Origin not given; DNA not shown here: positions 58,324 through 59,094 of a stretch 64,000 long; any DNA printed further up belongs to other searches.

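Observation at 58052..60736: Transposon cargo is a convergent array of four paralogous DGAWWP-motif (DUF5994-like) proteins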

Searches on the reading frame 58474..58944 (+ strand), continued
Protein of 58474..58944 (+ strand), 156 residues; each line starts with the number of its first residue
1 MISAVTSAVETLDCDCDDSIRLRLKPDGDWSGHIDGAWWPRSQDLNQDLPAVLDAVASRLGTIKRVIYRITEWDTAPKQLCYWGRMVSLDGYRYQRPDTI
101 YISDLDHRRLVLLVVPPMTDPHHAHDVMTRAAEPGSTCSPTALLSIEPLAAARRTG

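Call 43: search_dna_similar(query=window:58474-58944:+, collection=plasmids, mode=protein, max_evalue=0.001, max_rows=40)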
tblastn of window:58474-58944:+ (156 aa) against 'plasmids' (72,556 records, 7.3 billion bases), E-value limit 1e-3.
Records with a match: 20; places in all: 26; records where one place covers at least 80% of the query: 16.
Best place of each record, by identity: <60% 20.
By first word of the organism name: Rhodococcus 12; Streptomyces 4; Nocardia 2; Mycobacterium 1; Nonomuraea 1.
By predicted mobility (MOB-suite, as given by PLSDB): non-mobilizable 13; mobilizable 7.
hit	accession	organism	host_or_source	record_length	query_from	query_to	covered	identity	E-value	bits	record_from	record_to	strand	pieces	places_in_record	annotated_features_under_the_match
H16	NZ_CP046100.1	Rhodococcus sp. AQ5-07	Metagenomic Assembly,Chronically low ...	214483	21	151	84%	48.5%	8e-28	114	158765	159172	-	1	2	DUF5994 family protein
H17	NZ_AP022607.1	Mycobacterium branderi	-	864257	21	147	81%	48.8%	2e-27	113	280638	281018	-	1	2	DUF5994 family protein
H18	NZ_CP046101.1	Rhodococcus sp. AQ5-07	Metagenomic Assembly,Chronically low ...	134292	21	145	80%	49.2%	3e-26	110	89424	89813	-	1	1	DUF5994 family protein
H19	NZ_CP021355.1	Rhodococcus oxybenzonivorans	river sediment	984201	20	154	87%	43.0%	4e-17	84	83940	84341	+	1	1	DUF5994 family protein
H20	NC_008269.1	Rhodococcus jostii RHA1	-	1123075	20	146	81%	43.3%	2e-16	82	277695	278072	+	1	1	record has no annotation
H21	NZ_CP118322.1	Rhodococcus sp. DK176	pure culture,crude oil-contaminated soil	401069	20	146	81%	42.5%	1e-16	83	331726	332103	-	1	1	DUF5994 family protein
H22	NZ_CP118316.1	Rhodococcus sp. DK180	pure culture,crude oil-contaminated soil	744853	20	146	81%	42.5%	1e-16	83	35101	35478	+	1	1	DUF5994 family protein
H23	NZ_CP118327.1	Rhodococcus sp. DK17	pure culture,crude oil-contaminated soil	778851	20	146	81%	42.5%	1e-16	83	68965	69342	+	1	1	DUF5994 family protein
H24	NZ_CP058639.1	Rhodococcus sp. ZPP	cell culture,soil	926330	20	146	81%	42.5%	1e-16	82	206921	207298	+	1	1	DUF5994 family protein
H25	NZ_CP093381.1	Rhodococcus opacus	cell culture,forest soil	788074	20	146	81%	42.5%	2e-15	79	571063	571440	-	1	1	DUF5994 family protein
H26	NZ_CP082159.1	Rhodococcus opacus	bacterial isolate,soil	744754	20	146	81%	41.7%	1e-15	79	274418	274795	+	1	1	DUF5994 family protein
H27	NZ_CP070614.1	Rhodococcus pseudokoreensis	cell culture,rhizosphere of apple ...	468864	20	146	81%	40.9%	3e-14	76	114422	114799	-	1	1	DUF5994 family protein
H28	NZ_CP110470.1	Rhodococcus opacus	cell culture,Soil contaminated by oil ...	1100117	20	146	81%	40.2%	8e-15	77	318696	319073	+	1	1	record has no annotation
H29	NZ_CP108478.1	Streptomyces mirabilis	-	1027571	13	154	91%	35.9%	3e-7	56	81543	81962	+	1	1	record has no annotation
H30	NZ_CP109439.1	Streptomyces sp. NBC_01483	-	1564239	13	147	87%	35.6%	1e-7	57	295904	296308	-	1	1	none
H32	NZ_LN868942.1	Nocardia farcinica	not known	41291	32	147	74%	36.2%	7e-12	69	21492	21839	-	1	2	DUF5994 family protein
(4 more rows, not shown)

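Call 44: get_annotated_region(hit=H32, flank=7000)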
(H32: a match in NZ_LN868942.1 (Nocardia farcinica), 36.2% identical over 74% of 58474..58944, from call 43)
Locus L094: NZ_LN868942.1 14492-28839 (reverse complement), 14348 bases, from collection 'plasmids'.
description: Nocardia farcinica strain NCTC11134 plasmid 5, complete sequence
organism: Nocardia farcinica (NCBI taxid 37329)
taxonomy: Bacteria; Actinomycetota; Actinomycetes; Mycobacteriales; Nocardiaceae; Nocardia; Nocardia farcinica
host: -; source: not known; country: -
typing (MOB-suite, as given by PLSDB): mobilizable; relaxase MOBP
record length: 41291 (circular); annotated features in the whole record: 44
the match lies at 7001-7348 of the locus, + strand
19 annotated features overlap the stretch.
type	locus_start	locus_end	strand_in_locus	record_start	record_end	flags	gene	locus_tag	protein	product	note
CDS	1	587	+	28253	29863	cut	-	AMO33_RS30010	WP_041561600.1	DNA cytosine methyltransferase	-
CDS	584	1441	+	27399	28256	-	-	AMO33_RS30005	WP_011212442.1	phage Gp37/Gp68 family protein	-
CDS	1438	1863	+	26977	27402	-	-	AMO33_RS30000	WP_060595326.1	DUF3307 domain-containing protein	-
CDS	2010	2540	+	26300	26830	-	-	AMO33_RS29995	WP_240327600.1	hypothetical protein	-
CDS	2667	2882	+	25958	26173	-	-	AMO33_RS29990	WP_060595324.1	hypothetical protein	-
CDS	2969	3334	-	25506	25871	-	-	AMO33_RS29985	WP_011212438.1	hypothetical protein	-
CDS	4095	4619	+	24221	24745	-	-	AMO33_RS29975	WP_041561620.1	hypothetical protein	-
CDS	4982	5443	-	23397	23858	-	-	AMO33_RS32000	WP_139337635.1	DUF5994 family protein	-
CDS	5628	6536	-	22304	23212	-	-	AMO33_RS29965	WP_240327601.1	phosphatidylinositol mannoside acyltransferase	-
CDS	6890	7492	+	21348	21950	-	-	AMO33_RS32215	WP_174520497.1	DUF5994 family protein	-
CDS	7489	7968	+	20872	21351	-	-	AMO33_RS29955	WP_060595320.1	DUF5994 family protein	-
CDS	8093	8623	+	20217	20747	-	-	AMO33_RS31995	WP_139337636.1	3'-5' exonuclease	-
CDS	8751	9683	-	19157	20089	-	-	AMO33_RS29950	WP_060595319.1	tyrosine-type recombinase/integrase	GO:0015074 - DNA integration [Evidence IEA]; GO:0006310 - DNA recombination [Evidence IEA]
CDS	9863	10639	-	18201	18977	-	-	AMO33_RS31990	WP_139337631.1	hypothetical protein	-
CDS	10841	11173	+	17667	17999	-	-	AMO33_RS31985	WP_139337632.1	hypothetical protein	-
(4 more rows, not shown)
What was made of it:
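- The genes are multi-copy and occur on mobile elements and plasmids (calls 43, 44).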

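Call 45: get_annotated_region(hit=H16, flank=7000)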
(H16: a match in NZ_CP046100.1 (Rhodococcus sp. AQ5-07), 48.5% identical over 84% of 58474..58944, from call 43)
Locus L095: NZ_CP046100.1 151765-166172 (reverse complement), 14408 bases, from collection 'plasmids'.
description: Rhodococcus sp. AQ5-07 plasmid unnamed1, complete sequence
organism: Rhodococcus sp. AQ5-07 (NCBI taxid 2054902)
taxonomy: Bacteria; Actinomycetota; Actinomycetes; Mycobacteriales; Nocardiaceae; Rhodococcus; Rhodococcus sp. AQ5-07
host: -; source: Metagenomic Assembly,Chronically low temperature and dry polar region; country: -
typing (MOB-suite, as given by PLSDB): non-mobilizable
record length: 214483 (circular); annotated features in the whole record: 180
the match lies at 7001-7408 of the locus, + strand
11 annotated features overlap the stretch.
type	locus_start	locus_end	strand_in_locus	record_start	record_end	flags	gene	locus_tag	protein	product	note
CDS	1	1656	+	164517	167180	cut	mgtA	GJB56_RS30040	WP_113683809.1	magnesium-translocating P-type ATPase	GO:0015693 - magnesium ion transport [Evidence IEA]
CDS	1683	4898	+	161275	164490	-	-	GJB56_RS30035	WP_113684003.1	HAD-IA family hydrolase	GO:0008152 - metabolic process [Evidence IEA]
CDS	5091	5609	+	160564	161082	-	-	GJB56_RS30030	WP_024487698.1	flavodoxin domain-containing protein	-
CDS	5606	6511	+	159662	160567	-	-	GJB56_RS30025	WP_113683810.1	universal stress protein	-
CDS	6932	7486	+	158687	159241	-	-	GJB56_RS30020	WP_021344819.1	DUF5994 family protein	-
CDS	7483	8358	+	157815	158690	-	-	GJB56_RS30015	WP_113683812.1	slipin family protein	-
CDS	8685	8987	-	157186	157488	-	-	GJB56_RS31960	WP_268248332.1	hypothetical protein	-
CDS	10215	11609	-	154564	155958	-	-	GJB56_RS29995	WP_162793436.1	AAA family ATPase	-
CDS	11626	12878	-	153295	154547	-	-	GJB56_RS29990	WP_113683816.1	IS3 family transposase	-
CDS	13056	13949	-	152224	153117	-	-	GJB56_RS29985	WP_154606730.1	hypothetical protein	-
CDS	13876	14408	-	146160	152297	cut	-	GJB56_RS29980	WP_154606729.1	hypothetical protein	-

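Call 46: get_annotated_region(hit=H17, flank=7000)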
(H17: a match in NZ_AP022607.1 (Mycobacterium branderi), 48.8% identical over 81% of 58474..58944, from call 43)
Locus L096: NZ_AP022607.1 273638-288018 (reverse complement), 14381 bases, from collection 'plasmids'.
description: Mycobacterium branderi strain JCM 12687 plasmid pJCM12687
organism: Mycobacterium branderi (NCBI taxid 43348)
taxonomy: Bacteria; Actinomycetota; Actinomycetes; Mycobacteriales; Mycobacteriaceae; Mycobacterium; Mycobacterium branderi
host: -; source: -; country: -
typing (MOB-suite, as given by PLSDB): non-mobilizable
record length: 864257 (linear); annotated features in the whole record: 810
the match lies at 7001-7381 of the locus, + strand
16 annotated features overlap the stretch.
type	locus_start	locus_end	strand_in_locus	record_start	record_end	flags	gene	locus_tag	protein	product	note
CDS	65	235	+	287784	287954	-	-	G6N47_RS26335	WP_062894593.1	hypothetical protein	-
CDS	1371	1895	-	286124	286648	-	nuoI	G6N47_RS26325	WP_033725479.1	NADH-quinone oxidoreductase subunit NuoI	-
CDS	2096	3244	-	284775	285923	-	-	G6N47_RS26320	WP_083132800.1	acyl-CoA desaturase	GO:0006633 - fatty acid biosynthetic process [Evidence IEA]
CDS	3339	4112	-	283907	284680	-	-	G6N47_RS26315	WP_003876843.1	TetR/AcrR family transcriptional regulator C-terminal domain-containing protein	GO:0045892 - negative regulation of DNA-templated transcription [Evidence IEA]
CDS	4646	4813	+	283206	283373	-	-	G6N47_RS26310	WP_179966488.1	CsbD family protein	-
CDS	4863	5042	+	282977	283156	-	-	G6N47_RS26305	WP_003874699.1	DUF6131 family protein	-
CDS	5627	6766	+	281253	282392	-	-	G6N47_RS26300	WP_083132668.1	glutamate--cysteine ligase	GO:0042398 - cellular modified amino acid biosynthetic process [Evidence IEA]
CDS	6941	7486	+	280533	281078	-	-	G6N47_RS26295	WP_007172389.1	DUF5994 family protein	-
CDS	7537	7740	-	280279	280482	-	-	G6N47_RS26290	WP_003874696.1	hypothetical protein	-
CDS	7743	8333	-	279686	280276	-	-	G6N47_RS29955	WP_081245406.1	DUF5994 family protein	-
CDS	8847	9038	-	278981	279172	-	-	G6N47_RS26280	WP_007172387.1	hypothetical protein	-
CDS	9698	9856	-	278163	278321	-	-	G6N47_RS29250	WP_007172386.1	DUF6307 family protein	-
CDS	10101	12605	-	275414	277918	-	-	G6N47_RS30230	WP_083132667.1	hypothetical protein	-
CDS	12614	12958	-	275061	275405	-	-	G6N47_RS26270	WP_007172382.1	helix-turn-helix transcriptional regulator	-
CDS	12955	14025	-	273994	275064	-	-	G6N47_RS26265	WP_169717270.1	tyrosine-type recombinase/integrase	GO:0015074 - DNA integration [Evidence IEA]; GO:0006310 - DNA recombination [Evidence IEA]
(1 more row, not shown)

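Call 64: search_protein_representatives(alignment_id=A2)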
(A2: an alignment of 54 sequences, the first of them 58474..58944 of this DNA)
Query: 54 sequences, 157 profile positions. Proteins with E-value up to 0.001 (for the whole library): 2264; up to 1e-10: 1428; up to 1e-30: 183. The best 150 are listed.
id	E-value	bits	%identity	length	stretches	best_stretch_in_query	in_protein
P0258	6.4e-62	223.9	-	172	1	1-148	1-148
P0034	6.9e-58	210.8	-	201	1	1-155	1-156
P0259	1.6e-56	206.4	-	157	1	1-149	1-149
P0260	3.3e-56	205.4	-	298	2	11-135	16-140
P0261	1.3e-53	196.9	-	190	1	1-156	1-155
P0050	4.4e-53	195.2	-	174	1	1-149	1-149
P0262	1.3e-51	190.4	-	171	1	8-147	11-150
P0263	5.2e-51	188.4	-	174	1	1-124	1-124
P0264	7.1e-50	184.7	-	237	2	1-156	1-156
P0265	8.5e-50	184.5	-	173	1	1-155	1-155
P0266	4.8e-49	182.1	-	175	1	1-153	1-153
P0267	6.9e-49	181.5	-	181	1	17-150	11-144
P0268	8.8e-49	181.2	-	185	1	11-149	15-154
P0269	1.9e-48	180.1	-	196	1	2-151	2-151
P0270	3.2e-48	179.4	-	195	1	1-109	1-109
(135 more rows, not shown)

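Call 69: fold_search(model_id=the predicted structure, library=pdb)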
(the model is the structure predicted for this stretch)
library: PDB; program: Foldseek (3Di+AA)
matches with E <= 10: 780; with E <= 0.001: 0
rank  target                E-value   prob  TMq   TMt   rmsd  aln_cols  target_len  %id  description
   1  8cfa_G                1.5e-01  0.69  0.30  0.21   5.0        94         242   13  HK97 Prohead II as part of a DNA packaging complex (released 2023-05-24)
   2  2i5x_B                2.6e-01  0.15  0.31  0.21  11.2       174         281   13  Engineering the PTPbeta catalytic domain with improved crystallization properties (released 2006-09-05)
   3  4zps                  2.6e-01  0.08  0.13  0.08   9.4        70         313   13  Crystal Structure of Protocadherin Gamma A8 EC1-3 (released 2015-10-28)
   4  2muy_MODEL_1_A        3.0e-01  0.20  0.18  0.31   8.5        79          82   11  The solution structure of the FtsH periplasmic N-domain (released 2015-01-28)
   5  2i5x_A                3.2e-01  0.10  0.25  0.17  12.2       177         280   12  Engineering the PTPbeta catalytic domain with improved crystallization properties (released 2006-09-05)
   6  3fhl_B                3.2e-01  0.02  0.11  0.06  17.9       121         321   13  Crystal structure of a putative oxidoreductase from bacteroides fragilis nctc 9343 (released 2008-12-23)
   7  2xfo_B                3.4e-01  0.07  0.13  0.05  10.6       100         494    9  tranylcypromine-inhibited human monoamine oxidase B Ile199Ala mutant in complex with 2-(2-benzofuranyl)-2-imidazoline (released 2010-10-06)
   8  1ohg_A                3.7e-01  0.63  0.28  0.16   4.0        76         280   10  STRUCTURE OF THE DSDNA BACTERIOPHAGE HK97 MATURE EMPTY CAPSID (released 2003-12-11)
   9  7wi3_E                3.7e-01  0.12  0.19  0.32  12.9       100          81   14  Cryo-EM structure of E.Coli FtsH-HflkC AAA protease complex (released 2022-06-01)
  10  6fvz_A                4.2e-01  0.08  0.15  0.06  10.2        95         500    8  Crystal structure of human monoamine oxidase B (MAO B) in complex with dimethylphenyl-chromone-carboxamide (released 2018-04-25)
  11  4v0b_A                4.7e-01  0.16  0.18  0.38   8.2        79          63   11  Escherichia coli FtsH hexameric N-domain (released 2015-01-21)
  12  9i05_XF               4.7e-01  0.14  0.18  0.26   8.6        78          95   13  Cryo-EM structure of the large subunit of the mitochondrial ribosome from Toxoplasma gondii (released 2025-06-11)
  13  2fs3_A                5.4e-01  0.47  0.31  0.18   4.8        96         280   11  Bacteriophage HK97 K169Y Head I (released 2006-02-07)
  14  3q2i                  5.4e-01  0.03  0.14  0.09  13.1       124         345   10  Crystal structure of the WlbA dehydrognase from Chromobactrium violaceum in complex with NADH and UDP-GlcNAcA at 1.50 A  (released 2011-01-19)
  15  9g6k_Lv               5.8e-01  0.06  0.16  0.20  15.0       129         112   12  LSU structure derived from the LSU sample of the mitoribosome from T. gondii. (released 2024-12-11)
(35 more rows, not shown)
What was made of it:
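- Closest known: HK97-fold capsid and encapsulin shell proteins. Same: Foldseek's best PDB hit is also HK97 prohead (call 69).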

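Call 83: fold_search(model_id=the predicted structure, library=viral)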
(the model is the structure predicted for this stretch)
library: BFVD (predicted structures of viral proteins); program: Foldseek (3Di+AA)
matches with E <= 10: 840; with E <= 0.001: 1
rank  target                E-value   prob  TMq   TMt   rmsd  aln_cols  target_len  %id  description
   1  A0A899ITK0            5.0e-13  1.00  0.61  0.67  11.7       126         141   30  (no name in the UniProt tables at hand)
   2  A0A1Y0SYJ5            4.3e-02  0.66  0.27  0.29   5.1        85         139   10  Uncharacterized protein [Pseudomonas phage Phabio]
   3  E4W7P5                7.2e-02  0.13  0.25  0.19  12.7       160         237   13  Protein tyrosine phosphatase (Fragment) [Bracoviriform glomeratae]
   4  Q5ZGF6                7.7e-02  0.69  0.26  0.12   6.8        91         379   11  (no name in the UniProt tables at hand)
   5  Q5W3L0                1.0e-01  0.15  0.24  0.15  13.3       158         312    9  Putative tyrosine phosphatase protein [Toxoneuron nigriceps polydnavirus]
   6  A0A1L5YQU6            1.5e-01  0.06  0.14  0.09  21.0       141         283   15  ORF10 [Fowl aviadenovirus A]
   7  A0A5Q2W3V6            1.8e-01  0.80  0.38  0.23   7.5       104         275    9  (no name in the UniProt tables at hand)
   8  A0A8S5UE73            1.9e-01  0.11  0.16  0.28   7.1        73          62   12  Uncharacterized protein [Siphoviridae sp. ctGQT3]
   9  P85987                2.0e-01  0.72  0.32  0.18   4.3        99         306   12  Major capsid protein [Serratia phage KSP100]
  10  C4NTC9                2.0e-01  0.10  0.18  0.23   8.3        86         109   12  Uncharacterized protein [Sulfitobacter phage EE36phi1]
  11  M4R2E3                2.3e-01  0.38  0.27  0.37   6.7        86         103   12  (no name in the UniProt tables at hand)
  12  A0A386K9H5            2.3e-01  0.30  0.24  0.38  10.5        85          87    8  Uncharacterized protein [Bacillus phage Ray17]
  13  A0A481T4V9            2.5e-01  0.09  0.21  0.16  11.6       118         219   15  UL15_1 [Human herpesvirus 2]
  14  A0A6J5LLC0            2.6e-01  0.51  0.30  0.14   5.8        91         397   15  Phage capsid [uncultured Caudovirales phage]
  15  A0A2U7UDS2            2.6e-01  0.04  0.15  0.08  13.1       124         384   16  BTB domain containing protein [Pandoravirus neocaledonia]
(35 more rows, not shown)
